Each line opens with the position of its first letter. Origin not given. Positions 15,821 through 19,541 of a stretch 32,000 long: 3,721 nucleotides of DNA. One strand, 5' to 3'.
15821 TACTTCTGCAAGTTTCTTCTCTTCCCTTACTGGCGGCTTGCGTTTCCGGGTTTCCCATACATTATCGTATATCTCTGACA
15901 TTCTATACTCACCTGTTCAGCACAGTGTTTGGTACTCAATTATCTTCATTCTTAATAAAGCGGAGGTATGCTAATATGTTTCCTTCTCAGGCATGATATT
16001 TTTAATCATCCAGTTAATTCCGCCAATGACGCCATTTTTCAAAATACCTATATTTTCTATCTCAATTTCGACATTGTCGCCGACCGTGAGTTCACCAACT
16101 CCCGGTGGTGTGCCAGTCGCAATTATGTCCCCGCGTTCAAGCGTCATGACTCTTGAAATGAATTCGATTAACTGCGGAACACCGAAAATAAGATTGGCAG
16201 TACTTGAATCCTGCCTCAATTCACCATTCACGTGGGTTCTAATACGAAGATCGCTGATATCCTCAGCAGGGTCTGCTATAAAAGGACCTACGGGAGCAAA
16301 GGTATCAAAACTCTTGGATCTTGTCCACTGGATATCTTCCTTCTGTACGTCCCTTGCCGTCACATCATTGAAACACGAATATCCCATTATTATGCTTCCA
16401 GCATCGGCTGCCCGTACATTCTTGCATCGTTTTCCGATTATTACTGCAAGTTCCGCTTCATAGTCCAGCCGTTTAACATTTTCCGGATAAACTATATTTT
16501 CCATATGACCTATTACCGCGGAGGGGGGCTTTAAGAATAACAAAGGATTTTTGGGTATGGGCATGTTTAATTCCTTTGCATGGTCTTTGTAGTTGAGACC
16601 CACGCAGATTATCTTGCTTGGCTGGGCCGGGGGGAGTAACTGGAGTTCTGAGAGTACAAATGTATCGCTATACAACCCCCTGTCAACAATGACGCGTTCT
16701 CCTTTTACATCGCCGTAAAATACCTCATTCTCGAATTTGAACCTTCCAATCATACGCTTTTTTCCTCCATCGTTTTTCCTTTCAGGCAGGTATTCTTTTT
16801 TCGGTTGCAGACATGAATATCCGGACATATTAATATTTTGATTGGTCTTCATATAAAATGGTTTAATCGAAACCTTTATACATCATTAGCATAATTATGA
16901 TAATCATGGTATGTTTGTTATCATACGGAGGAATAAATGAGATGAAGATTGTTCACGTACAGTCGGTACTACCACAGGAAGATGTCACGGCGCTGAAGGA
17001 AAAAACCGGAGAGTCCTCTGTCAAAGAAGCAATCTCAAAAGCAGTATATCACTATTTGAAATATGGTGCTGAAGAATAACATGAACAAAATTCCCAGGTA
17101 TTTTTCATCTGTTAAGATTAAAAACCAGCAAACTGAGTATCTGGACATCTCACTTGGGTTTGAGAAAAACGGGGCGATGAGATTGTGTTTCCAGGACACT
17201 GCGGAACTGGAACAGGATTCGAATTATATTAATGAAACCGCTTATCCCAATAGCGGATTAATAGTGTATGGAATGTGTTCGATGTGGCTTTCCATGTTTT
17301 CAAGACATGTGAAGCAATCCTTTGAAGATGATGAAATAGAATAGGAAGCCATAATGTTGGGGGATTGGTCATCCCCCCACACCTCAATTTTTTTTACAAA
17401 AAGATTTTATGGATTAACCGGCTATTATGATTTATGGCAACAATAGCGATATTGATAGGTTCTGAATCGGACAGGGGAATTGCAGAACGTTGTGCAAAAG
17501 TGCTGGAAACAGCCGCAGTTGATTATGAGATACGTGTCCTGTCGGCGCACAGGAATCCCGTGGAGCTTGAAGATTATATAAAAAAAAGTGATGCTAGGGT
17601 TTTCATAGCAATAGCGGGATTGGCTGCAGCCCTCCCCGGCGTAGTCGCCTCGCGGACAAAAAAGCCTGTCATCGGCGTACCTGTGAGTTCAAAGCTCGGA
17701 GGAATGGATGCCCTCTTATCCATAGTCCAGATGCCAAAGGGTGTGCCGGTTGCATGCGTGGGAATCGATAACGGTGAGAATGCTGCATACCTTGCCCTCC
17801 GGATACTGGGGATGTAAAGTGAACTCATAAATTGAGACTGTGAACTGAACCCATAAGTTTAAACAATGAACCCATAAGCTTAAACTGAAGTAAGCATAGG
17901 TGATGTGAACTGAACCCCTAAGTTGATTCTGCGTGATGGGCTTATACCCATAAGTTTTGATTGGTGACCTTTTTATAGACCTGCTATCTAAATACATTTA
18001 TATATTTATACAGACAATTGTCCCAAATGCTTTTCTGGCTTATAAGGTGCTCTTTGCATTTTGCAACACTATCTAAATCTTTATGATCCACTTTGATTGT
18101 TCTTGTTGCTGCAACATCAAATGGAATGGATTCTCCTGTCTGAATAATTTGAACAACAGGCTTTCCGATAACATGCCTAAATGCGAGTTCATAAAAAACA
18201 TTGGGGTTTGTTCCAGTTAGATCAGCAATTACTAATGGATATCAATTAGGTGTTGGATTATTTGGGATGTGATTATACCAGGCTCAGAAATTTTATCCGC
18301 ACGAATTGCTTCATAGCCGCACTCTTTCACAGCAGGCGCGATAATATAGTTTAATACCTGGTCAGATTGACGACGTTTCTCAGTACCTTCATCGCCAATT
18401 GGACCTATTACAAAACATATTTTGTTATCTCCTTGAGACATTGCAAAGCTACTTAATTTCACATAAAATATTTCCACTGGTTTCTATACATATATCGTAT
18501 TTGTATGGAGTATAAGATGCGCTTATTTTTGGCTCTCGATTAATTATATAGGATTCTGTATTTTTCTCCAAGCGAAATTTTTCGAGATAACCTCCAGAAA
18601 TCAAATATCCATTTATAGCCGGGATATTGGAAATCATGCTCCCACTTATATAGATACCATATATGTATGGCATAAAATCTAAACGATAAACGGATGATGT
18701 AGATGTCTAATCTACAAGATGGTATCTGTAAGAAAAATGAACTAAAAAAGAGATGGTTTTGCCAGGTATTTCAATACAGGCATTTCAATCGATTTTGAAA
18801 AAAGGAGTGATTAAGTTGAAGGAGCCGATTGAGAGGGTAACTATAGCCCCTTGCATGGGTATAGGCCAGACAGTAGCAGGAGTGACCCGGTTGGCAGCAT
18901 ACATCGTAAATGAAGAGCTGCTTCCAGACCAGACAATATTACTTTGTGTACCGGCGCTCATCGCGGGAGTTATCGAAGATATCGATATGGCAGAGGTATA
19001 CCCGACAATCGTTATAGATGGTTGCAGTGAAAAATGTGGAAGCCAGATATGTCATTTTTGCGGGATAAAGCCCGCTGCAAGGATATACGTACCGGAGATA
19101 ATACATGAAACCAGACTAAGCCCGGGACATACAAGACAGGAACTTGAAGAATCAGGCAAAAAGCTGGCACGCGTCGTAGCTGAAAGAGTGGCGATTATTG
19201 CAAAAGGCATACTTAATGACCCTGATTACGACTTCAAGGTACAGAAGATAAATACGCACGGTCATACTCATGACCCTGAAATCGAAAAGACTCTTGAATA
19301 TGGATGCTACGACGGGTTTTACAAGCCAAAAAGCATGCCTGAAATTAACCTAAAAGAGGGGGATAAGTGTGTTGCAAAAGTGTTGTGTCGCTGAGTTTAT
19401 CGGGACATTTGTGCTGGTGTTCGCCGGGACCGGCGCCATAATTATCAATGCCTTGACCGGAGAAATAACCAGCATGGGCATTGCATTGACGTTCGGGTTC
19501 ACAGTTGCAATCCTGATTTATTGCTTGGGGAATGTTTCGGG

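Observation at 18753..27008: Ten-gene coupled operon mixing metalloid-handling parts (DGC, NIP-like channel, ArsA, ArsD-like) with redox, lipoyl, terpene-cyclase-like, surface and MacB-type export components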

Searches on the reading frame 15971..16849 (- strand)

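Call 77: search_protein_families(library=pfam, proteins=[window:15971-16849:-], max_evalue=0.00001)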
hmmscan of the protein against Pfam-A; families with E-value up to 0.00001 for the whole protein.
window:15971-16849:- (292 aa): 1 family
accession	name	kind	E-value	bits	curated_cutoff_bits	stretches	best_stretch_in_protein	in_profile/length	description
PF01557.24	FAA_hydrolase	-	3.6e-73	246.2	23.9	1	79-274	1-213/214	Fumarylacetoacetate (FAA) hydrolase C-terminal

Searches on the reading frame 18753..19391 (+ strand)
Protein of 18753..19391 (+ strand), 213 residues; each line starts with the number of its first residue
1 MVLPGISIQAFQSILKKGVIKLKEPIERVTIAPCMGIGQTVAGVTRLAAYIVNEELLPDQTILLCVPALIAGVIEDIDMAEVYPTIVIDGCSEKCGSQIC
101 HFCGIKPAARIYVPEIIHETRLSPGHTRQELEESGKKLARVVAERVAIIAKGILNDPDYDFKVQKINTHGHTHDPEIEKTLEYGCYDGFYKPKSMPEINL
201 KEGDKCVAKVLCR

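Call 3: search_protein_families(library=pfam, proteins=[window:18753-19391:+], max_evalue=0.01)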
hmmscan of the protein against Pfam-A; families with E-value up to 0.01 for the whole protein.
window:18753-19391:+ (213 aa): 1 family
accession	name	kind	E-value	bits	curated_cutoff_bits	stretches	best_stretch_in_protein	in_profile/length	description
PF08859.16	DGC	-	5.6e-13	49.3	27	1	31-122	2-92/106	DGC domain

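Call 4: search_protein_families(library=ncbifam, proteins=[window:18753-19391:+], max_evalue=0.01)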
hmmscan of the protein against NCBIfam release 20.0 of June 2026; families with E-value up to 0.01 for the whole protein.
window:18753-19391:+ (213 aa): 0 families

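Call 66: find_homologous_proteins(query=window:18753-19391:+, max_evalue=0.001)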
Query window:18753-19391:+ (213 aa): 9 proteins with E <= 0.001 among 428 candidates.
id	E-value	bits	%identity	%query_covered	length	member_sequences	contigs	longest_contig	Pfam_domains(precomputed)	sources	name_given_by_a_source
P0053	2.2e-138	477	100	100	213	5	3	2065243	PF08859.17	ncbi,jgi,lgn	jgi:uncharacterized metal-binding protein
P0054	4.4e-125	434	92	99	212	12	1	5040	PF08859.17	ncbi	-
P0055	1.5e-110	386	89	89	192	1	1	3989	PF08859.17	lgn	-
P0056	2.9e-74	268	63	86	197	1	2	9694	PF08859.17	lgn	-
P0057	9.3e-56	207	57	84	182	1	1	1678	PF08859.17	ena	-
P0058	1.1e-55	207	56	85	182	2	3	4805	PF08859.17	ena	-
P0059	1.1e-51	194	52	81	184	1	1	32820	PF08859.17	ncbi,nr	ncbi:MAG: putative zinc-binding protein [Firmicutes bacterium]|nr:putative zinc-binding protein [Bac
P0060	1.4e-50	190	57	78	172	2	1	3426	PF08859.17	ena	-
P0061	5.9e-49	185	56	78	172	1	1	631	PF08859.17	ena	-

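Call 67: find_encoding_contigs(protein=P0059, flank=8000, max_places=1)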
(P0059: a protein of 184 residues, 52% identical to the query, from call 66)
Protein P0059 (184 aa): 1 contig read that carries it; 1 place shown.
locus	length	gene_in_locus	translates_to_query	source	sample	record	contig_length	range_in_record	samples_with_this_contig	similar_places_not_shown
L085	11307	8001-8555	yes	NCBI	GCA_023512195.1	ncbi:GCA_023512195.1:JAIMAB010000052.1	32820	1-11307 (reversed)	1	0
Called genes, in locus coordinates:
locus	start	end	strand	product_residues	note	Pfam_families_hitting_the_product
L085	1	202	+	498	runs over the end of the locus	-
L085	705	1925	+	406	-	PF12832:MFS_1_like (weak), PF00083:Sugar_tr, PF07690:MFS_1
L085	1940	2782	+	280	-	PF01209:Ubie_methyltran, PF13489:Methyltransf_23, PF02353:CMAS (weak), PF13847:Methyltransf_31, PF02390:Methyltransf_4 (faint), PF08241:Methyltransf_11, PF08242:Methyltransf_12, PF13649:Methyltransf_25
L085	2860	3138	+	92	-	PF02627:CMD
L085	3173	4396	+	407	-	PF01071:GARS_A, PF02655:ATP-grasp_3, PF02786:CPSase_L_D2, PF07478:Dala_Dala_lig_C, PF13535:ATP-grasp_4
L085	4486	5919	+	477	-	PF02310:B12-binding, PF04055:Radical_SAM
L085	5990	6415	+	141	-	PF01597:GCV_H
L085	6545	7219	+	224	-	PF21948:LplA-B_cat, PF03099:BPL_LplA_LipB (faint)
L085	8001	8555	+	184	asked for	PF08859:DGC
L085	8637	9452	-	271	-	PF21948:LplA-B_cat, PF03099:BPL_LplA_LipB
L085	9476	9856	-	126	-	PF01597:GCV_H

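Call 68: find_encoding_contigs(protein=P0056, flank=8000, max_places=2)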
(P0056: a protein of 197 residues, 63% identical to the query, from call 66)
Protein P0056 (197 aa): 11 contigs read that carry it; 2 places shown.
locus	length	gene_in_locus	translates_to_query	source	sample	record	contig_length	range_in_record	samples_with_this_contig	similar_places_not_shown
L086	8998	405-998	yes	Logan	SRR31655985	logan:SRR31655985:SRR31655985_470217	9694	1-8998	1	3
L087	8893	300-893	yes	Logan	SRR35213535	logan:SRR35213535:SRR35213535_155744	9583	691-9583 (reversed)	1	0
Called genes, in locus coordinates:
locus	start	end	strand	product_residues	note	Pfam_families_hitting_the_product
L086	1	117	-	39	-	?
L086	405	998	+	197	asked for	PF08859:DGC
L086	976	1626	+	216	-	PF00230:MIP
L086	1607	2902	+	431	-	PF01976:DUF116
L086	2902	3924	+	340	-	PF00432:Prenyltrans, PF13249:SQHop_cyclase_N (faint), PF00432:Prenyltrans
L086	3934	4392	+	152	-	PF01597:GCV_H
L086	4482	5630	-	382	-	PF12704:MacB_PCD, PF02687:FtsX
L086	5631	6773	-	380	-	PF12704:MacB_PCD, PF02687:FtsX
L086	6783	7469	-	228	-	PF02463:SMC_N (faint), PF00005:ABC_tran, PF13304:AAA_21 (faint)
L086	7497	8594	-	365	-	PF25917:BSH_RND (weak), PF25954:Beta-barrel_RND_2 (weak), PF25990:Beta-barrel_YknX (weak), PF25975:CzcB_C (weak), PF25989:YknX_C (weak)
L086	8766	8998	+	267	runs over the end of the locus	PF03551:PadR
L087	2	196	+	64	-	?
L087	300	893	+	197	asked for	PF08859:DGC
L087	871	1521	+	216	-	PF00230:MIP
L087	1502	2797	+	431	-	PF01976:DUF116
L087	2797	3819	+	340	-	PF00432:Prenyltrans, PF13249:SQHop_cyclase_N (faint), PF00432:Prenyltrans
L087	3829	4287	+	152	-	PF01597:GCV_H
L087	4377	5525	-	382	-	PF12704:MacB_PCD, PF02687:FtsX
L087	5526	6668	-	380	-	PF12704:MacB_PCD, PF02687:FtsX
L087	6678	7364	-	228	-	PF02463:SMC_N (faint), PF00005:ABC_tran, PF13304:AAA_21 (faint)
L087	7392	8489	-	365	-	PF25917:BSH_RND (weak), PF25954:Beta-barrel_RND_2 (weak), PF25990:Beta-barrel_YknX (weak), PF25975:CzcB_C (weak), PF25989:YknX_C (weak)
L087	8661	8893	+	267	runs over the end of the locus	PF03551:PadR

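Call 91: find_related_loci(query=A5, collection=metagenome_contigs, flank=8000)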
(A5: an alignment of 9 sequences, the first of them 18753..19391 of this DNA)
Query A5 (213 aa) in metagenome_contigs; peptide patterns used: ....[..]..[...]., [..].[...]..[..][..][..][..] (x = any residue, [..] = any of these).
328 stretches matched a pattern; 2 encode a relative of the query (tblastn E <= 1e-3); 2 distinct loci.
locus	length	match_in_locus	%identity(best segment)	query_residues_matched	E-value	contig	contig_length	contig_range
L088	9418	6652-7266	90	5-213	7e-124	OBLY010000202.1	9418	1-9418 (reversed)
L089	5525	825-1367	56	26-205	2e-62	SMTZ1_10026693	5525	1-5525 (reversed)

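Call 98: search_solved_structures(query=A5, max_evalue=1, show_alignments=1)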
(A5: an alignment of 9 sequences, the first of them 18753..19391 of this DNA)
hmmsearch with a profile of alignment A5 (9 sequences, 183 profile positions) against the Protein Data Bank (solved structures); distinct sequences matched with E-value up to 1: 7.
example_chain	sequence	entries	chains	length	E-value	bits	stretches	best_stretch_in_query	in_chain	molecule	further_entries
6xhi_A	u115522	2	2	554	0.13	15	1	48-174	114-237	Thermosome subunit beta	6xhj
4xcg_B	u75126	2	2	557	0.13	14.9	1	48-174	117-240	Thermosome subunit beta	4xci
4xcd_A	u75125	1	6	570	0.14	14.9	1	48-174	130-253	Thermosome subunit beta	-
3ja7_A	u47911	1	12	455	0.26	14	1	67-157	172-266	Portal protein gp20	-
6uzc_E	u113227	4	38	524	0.34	13.6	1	67-157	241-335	Portal protein | gp20, portal protein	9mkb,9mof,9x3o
9lu6_l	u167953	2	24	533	0.35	13.6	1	67-157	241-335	Portal protein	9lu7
2kwa_A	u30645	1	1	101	0.8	12.4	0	14-58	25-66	Kinase A inhibitor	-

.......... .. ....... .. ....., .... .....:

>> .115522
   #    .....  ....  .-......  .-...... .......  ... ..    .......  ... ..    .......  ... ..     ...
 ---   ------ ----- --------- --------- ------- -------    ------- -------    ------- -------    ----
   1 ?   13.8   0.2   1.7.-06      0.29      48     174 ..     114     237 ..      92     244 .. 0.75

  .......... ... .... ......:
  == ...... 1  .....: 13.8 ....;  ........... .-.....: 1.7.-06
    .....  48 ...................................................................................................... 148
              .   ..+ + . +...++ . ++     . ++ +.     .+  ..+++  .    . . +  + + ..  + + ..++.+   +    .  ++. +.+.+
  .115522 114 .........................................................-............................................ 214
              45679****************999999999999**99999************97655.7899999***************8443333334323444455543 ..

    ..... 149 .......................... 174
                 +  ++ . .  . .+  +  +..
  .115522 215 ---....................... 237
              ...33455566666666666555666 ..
